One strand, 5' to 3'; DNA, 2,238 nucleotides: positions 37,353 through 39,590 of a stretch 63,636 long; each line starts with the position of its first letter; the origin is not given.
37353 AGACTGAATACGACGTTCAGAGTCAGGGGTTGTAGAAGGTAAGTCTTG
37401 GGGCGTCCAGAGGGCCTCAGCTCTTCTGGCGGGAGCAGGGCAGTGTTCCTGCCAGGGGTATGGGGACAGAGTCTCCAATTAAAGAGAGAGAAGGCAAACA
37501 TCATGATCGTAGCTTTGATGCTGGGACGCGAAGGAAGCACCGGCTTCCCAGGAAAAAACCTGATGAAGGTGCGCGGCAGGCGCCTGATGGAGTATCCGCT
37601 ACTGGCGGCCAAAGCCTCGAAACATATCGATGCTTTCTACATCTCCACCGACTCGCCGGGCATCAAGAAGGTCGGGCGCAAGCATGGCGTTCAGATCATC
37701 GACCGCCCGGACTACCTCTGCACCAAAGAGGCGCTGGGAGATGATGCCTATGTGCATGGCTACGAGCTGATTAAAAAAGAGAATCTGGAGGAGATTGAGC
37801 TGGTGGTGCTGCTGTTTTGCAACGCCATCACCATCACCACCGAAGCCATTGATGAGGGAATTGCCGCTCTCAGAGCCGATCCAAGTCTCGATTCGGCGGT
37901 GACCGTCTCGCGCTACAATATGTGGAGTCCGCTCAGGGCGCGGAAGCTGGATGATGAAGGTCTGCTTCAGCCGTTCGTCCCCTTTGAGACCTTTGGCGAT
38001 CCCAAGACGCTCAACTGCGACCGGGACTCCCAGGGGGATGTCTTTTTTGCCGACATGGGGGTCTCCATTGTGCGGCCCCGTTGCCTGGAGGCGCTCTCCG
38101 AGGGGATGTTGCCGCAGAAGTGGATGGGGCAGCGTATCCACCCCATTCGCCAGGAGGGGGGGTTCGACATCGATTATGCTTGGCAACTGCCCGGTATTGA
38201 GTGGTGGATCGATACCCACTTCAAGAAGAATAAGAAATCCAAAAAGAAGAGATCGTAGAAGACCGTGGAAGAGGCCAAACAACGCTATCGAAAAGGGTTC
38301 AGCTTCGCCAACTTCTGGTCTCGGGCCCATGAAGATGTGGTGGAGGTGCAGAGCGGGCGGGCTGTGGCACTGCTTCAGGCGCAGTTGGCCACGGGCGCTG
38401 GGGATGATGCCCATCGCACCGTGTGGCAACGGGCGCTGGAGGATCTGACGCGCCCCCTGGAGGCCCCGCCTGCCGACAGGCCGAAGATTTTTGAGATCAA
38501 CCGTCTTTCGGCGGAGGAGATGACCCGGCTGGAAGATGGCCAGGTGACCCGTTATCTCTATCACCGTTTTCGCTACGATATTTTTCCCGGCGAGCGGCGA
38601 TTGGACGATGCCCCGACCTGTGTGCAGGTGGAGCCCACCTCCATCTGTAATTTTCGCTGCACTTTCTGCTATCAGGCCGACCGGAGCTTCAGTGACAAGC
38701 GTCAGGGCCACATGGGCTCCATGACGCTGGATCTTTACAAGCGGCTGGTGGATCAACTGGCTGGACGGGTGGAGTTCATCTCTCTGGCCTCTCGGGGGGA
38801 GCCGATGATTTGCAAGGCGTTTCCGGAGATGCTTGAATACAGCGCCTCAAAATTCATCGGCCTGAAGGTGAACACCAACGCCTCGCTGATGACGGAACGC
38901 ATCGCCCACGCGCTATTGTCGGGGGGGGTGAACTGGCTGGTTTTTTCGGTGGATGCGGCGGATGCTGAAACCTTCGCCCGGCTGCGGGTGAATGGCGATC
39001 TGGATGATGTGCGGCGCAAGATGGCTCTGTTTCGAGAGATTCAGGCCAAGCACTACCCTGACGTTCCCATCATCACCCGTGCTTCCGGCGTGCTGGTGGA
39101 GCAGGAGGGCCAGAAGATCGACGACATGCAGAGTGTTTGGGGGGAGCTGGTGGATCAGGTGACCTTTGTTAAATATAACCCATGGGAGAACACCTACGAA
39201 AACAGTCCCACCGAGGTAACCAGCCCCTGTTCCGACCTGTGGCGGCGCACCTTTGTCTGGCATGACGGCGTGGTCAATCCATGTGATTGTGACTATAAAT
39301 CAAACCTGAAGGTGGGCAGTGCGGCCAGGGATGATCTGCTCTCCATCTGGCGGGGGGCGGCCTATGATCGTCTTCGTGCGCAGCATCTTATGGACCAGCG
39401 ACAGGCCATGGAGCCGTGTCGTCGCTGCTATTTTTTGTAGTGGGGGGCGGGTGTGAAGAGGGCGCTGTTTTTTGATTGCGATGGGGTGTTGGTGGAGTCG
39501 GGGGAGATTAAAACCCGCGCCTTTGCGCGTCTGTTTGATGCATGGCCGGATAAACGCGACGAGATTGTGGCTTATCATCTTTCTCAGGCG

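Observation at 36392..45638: Tightly packed operon that looks like a pathway for an unrecognised CMP-activated, possibly branched-chain sugar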

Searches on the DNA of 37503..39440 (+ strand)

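Call 84: search_dna_similar(query=window:37503-39440:+, collection=ecoli_genomes, mode=distant, max_rows=10)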
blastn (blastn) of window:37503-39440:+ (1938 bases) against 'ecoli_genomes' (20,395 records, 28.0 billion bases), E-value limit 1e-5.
No match.
